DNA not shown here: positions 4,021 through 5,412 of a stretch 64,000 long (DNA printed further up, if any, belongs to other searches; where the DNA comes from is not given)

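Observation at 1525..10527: Rex-linked HdrA'-QmoC-like-HdrA''-MvhDGA operon in a Bacteroidota: a hydrogenase wired to a membrane b-type cytochrome, with no HdrB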

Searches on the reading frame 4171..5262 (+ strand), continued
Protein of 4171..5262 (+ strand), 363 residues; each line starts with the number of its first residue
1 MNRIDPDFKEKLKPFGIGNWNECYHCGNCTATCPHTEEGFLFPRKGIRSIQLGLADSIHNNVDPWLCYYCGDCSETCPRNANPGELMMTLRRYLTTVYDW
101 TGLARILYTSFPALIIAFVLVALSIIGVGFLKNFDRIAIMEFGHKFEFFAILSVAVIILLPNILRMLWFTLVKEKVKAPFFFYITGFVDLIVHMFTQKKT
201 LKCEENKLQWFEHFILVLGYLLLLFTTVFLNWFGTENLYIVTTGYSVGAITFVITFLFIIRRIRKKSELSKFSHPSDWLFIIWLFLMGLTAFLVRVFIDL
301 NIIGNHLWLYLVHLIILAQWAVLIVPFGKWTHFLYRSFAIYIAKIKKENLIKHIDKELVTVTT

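Call 63: find_encoding_contigs(protein=P0128, flank=8000, max_places=2)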
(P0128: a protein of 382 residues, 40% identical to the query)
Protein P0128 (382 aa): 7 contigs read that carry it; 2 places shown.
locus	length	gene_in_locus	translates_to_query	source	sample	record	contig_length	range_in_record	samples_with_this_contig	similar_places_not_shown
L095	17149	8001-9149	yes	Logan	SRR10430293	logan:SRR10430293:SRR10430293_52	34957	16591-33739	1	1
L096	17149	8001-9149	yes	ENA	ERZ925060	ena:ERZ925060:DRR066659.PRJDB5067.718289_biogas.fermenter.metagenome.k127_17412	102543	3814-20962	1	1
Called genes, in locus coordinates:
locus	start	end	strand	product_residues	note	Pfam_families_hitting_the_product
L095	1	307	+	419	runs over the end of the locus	PF14306:PUA_2, PF01747:ATP-sulfurylase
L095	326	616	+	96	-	PF22271:DUF6955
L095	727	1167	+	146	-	PF12838:Fer4_7, PF12139:APS-reductase_C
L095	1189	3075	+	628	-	PF00890:FAD_binding_2, PF02910:Succ_DH_flav_C (faint)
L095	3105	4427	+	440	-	PF07992:Pyr_redox_2 (faint), PF00890:FAD_binding_2 (weak), PF01134:GIDA (faint), PF12831:FAD_oxidored, PF13450:NAD_binding_8, PF13187:Fer4_9 (faint), PF13237:Fer4_10 (faint), PF12838:Fer4_7 (weak), +4 more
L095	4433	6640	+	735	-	PF00890:FAD_binding_2, PF01266:DAO (weak), PF07992:Pyr_redox_2, PF12831:FAD_oxidored, PF13450:NAD_binding_8, PF12837:Fer4_6 (weak), PF13187:Fer4_9, PF02662:FlpD, +4 more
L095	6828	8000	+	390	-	PF13183:Fer4_8, PF13187:Fer4_9 (weak), PF13237:Fer4_10 (weak), PF13534:Fer4_17 (weak), PF02754:CCG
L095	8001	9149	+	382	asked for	PF13484:Fer4_16 (faint), PF12838:Fer4_7 (weak), PF13183:Fer4_8, PF13187:Fer4_9, PF13237:Fer4_10 (weak), PF13534:Fer4_17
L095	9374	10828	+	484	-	PF13191:AAA_16 (faint), PF05673:DUF815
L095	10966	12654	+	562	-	PF20972:MASE9, PF01590:GAF, PF13185:GAF_2, PF13492:GAF_3, PF00990:GGDEF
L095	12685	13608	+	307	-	PF18912:DZR_2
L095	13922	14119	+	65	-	PF00313:CSD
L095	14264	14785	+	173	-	PF02482:Ribosomal_S30AE, PF16321:Ribosom_S30AE_C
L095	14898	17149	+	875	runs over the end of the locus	PF07517:SecA_DEAD, PF00270:DEAD (faint), PF01043:SecA_PP_bind, PF21090:P-loop_SecA, PF07516:SecA_SW, PF02810:SEC-C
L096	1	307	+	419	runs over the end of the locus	PF14306:PUA_2, PF01747:ATP-sulfurylase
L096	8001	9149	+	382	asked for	PF13484:Fer4_16 (faint), PF12838:Fer4_7 (weak), PF13183:Fer4_8, PF13187:Fer4_9, PF13237:Fer4_10 (weak), PF13534:Fer4_17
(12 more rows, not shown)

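Call 64: find_encoding_contigs(protein=P0280, flank=8000, max_places=2)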
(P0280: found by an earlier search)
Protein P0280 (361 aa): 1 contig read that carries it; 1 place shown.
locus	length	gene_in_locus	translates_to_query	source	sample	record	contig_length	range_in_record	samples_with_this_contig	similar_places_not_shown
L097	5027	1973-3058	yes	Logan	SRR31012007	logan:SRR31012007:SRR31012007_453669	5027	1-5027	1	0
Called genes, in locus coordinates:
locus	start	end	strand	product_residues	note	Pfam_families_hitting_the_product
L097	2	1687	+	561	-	?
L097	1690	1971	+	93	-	-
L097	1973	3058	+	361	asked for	PF13484:Fer4_16 (faint), PF25160:LdpA_Fe-S-bd (faint), PF00037:Fer4 (faint), PF12838:Fer4_7 (weak), PF13183:Fer4_8, PF13187:Fer4_9, PF13237:Fer4_10, PF13534:Fer4_17 (weak)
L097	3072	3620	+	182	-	PF13686:DrsE_2, PF02635:DsrE (faint)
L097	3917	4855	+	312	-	PF00224:PK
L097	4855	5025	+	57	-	?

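Call 67: find_homologous_proteins(query=P0127, max_evalue=1e-20)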
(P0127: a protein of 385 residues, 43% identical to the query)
Query P0127 (385 aa): 2090 proteins with E <= 1e-20 among 8000 candidates; the best 120 are listed.
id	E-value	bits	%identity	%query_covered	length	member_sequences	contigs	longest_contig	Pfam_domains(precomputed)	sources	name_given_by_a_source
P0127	1.9e-266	901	100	100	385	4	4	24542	PF12838.13,PF13534.12,PF13237.12,PF13183.12,PF13187.12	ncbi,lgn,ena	-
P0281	9.3e-208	708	76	100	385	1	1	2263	PF12838.13,PF13534.12,PF13237.12,PF13183.12,PF13187.12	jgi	-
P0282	2.2e-190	651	71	95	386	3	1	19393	PF12838.13,PF13534.12,PF13183.12,PF13187.12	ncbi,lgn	-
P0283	4.5e-165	567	65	97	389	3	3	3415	PF12838.13,PF13534.12,PF13237.12,PF13183.12,PF13187.12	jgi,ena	-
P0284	2.2e-163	562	64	97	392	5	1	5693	PF12838.13,PF13534.12,PF13183.12,PF13187.12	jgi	jgi:heterodisulfide reductase subunit C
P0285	5.1e-162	557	63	100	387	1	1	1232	PF12838.13,PF13183.12,PF13187.12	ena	-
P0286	7.1e-162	557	63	100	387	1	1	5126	PF12838.13,PF13183.12,PF13187.12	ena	-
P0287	9.5e-162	556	63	100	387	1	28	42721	PF12838.13,PF13534.12,PF13183.12,PF13187.12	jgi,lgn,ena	jgi:ferredoxin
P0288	1.5e-161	556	63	100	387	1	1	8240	PF12838.13,PF13183.12,PF13187.12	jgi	-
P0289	2.3e-161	555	63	97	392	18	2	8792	PF12838.13,PF13534.12,PF13183.12,PF13187.12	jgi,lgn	jgi:hypothetical protein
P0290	2.7e-161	555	63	100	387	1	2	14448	PF12838.13,PF13534.12,PF13183.12,PF13187.12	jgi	jgi:ferredoxin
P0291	2.9e-161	555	63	100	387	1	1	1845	PF12838.13,PF13534.12,PF13183.12,PF13187.12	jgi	jgi:ferredoxin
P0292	3.8e-161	554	62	100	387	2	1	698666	PF12838.13,PF13534.12,PF13183.12,PF13187.12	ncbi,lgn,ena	-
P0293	4.5e-161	554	63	100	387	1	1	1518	PF12838.13,PF13183.12,PF13187.12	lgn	-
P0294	4.9e-161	554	63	100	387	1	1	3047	PF12838.13,PF13534.12,PF13183.12,PF13187.12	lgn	-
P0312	1.2e-159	550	62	100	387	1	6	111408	PF12838.13,PF13534.12,PF13183.12,PF13187.12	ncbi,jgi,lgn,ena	ncbi:MAG: 4Fe-4S dicluster domain-containing protein [Candidatus Methylomirabilota bacterium]|jgi:fe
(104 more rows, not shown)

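Call 68: find_encoding_contigs(protein=P0312, flank=8000, max_places=2)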
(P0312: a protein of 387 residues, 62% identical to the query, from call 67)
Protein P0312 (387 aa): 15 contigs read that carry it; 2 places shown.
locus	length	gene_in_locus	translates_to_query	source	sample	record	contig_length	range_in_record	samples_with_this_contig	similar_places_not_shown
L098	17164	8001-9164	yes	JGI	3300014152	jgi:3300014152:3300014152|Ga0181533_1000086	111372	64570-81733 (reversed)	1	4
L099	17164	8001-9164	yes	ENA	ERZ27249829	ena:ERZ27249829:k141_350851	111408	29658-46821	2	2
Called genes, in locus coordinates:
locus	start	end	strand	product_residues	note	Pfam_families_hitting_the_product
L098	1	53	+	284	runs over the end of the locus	PF02492:cobW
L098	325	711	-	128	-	-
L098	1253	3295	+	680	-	PF00890:FAD_binding_2 (weak), PF01266:DAO, PF01593:Amino_oxidase (weak), PF12831:FAD_oxidored (weak), PF13450:NAD_binding_8, PF12838:Fer4_7, PF13237:Fer4_10, PF14697:Fer4_21, +6 more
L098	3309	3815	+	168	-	PF02662:FlpD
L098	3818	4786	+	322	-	PF01058:Oxidored_q6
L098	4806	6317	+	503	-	PF27537:HoxH, PF00374:NiFeSe_Hases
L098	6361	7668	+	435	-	PF00890:FAD_binding_2 (weak), PF01266:DAO (weak), PF07992:Pyr_redox_2 (weak), PF12831:FAD_oxidored (weak), PF13450:NAD_binding_8 (weak), PF00037:Fer4 (faint), PF12838:Fer4_7 (weak)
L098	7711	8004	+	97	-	-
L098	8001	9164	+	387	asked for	PF12838:Fer4_7 (weak), PF13183:Fer4_8, PF13187:Fer4_9 (weak), PF13534:Fer4_17 (weak)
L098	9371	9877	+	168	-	PF01750:HycI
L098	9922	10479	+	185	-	PF01613:Flavin_Reduct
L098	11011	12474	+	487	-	PF00773:RNB, PF18614:RNase_II_C_S1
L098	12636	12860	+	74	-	PF01402:RHH_1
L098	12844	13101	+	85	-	PF05016:ParE_toxin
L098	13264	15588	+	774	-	PF00708:Acylphosphatase, PF07503:zf-HYPF, PF01300:Sua5_yciO_yrdC, PF17788:HypF_C, PF00814:TsaD (faint), PF22521:HypF_C_2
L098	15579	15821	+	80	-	PF01455:HupF_HypC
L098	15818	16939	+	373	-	PF01924:HypD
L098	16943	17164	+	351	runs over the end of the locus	PF00586:AIRS, PF02769:AIRS_C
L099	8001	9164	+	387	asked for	PF12838:Fer4_7 (weak), PF13183:Fer4_8, PF13187:Fer4_9 (weak), PF13534:Fer4_17 (weak)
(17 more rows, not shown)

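Call 83: search_protein_families(library=pfam, alignment_id=A2, max_evalue=1)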
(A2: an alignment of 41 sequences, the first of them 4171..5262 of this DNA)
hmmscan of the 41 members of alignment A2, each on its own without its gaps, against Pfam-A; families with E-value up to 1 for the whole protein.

A. member 1, window:4171-5262:+ (363 aa): 13 families
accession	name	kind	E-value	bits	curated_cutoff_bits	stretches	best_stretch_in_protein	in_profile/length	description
PF13237.11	Fer4_10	-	3.3e-08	33.8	25.5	1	21-78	7-53/53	4Fe-4S dicluster domain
PF13183.11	Fer4_8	-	1.3e-07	32.4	27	1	21-80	3-67/68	4Fe-4S dicluster domain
PF12838.12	Fer4_7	-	3.3e-07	31.1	27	2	23-81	2-52/52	4Fe-4S dicluster domain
PF13187.11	Fer4_9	-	2.1e-06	28.1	27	2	22-81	1-51/52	4Fe-4S dicluster domain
PF25160.1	LdpA_Fe-S-bd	-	3.5e-06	27.1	27.6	2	21-36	26-41/49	LdpA Fe-S cluster-binding domain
PF13534.11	Fer4_17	-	5.3e-06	27.3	22.2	1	22-80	1-59/61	4Fe-4S dicluster domain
PF13484.11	Fer4_16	-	6.3e-05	24.1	30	2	65-80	51-66/66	4Fe-4S double cluster binding domain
PF00037.32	Fer4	-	0.00027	21.1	21.1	2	66-81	7-22/24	4Fe-4S binding domain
PF01034.25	Syndecan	-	0.0074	16.7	25.2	1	238-268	9-39/64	Syndecan domain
PF12798.12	Fer4_3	-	0.031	15.5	27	1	67-81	1-15/15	4Fe-4S binding domain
PF12797.12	Fer4_2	-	0.077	13.5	24.5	1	21-34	8-21/22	4Fe-4S binding domain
PF14697.11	Fer4_21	-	0.17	12.5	35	0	21-78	6-52/59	4Fe-4S dicluster domain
PF12837.12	Fer4_6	-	0.32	11.5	25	0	23-35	9-21/24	4Fe-4S binding domain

B. families by the number of members that match (of 41 scanned): 53 families (the first 25 are shown)
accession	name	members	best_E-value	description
PF13183.11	Fer4_8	41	1.8e-10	4Fe-4S dicluster domain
PF13187.11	Fer4_9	41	3.4e-09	4Fe-4S dicluster domain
PF13534.11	Fer4_17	41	3.8e-09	4Fe-4S dicluster domain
PF13237.11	Fer4_10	41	8.1e-09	4Fe-4S dicluster domain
PF12838.12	Fer4_7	41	4.3e-08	4Fe-4S dicluster domain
PF25160.1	LdpA_Fe-S-bd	40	2.9e-07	LdpA Fe-S cluster-binding domain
PF13484.11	Fer4_16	38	1.1e-07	4Fe-4S double cluster binding domain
PF00037.32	Fer4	35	3e-06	4Fe-4S binding domain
PF12797.12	Fer4_2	32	0.00015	4Fe-4S binding domain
PF14697.11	Fer4_21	30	0.00036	4Fe-4S dicluster domain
PF02665.19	Nitrate_red_gam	25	4.1e-08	Nitrate reductase gamma subunit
PF12837.12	Fer4_6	25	0.00021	4Fe-4S binding domain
PF12798.12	Fer4_3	22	0.012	4Fe-4S binding domain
PF12800.12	Fer4_4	21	0.0011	4Fe-4S binding domain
PF17179.9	Fer4_22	14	0.016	4Fe-4S dicluster domain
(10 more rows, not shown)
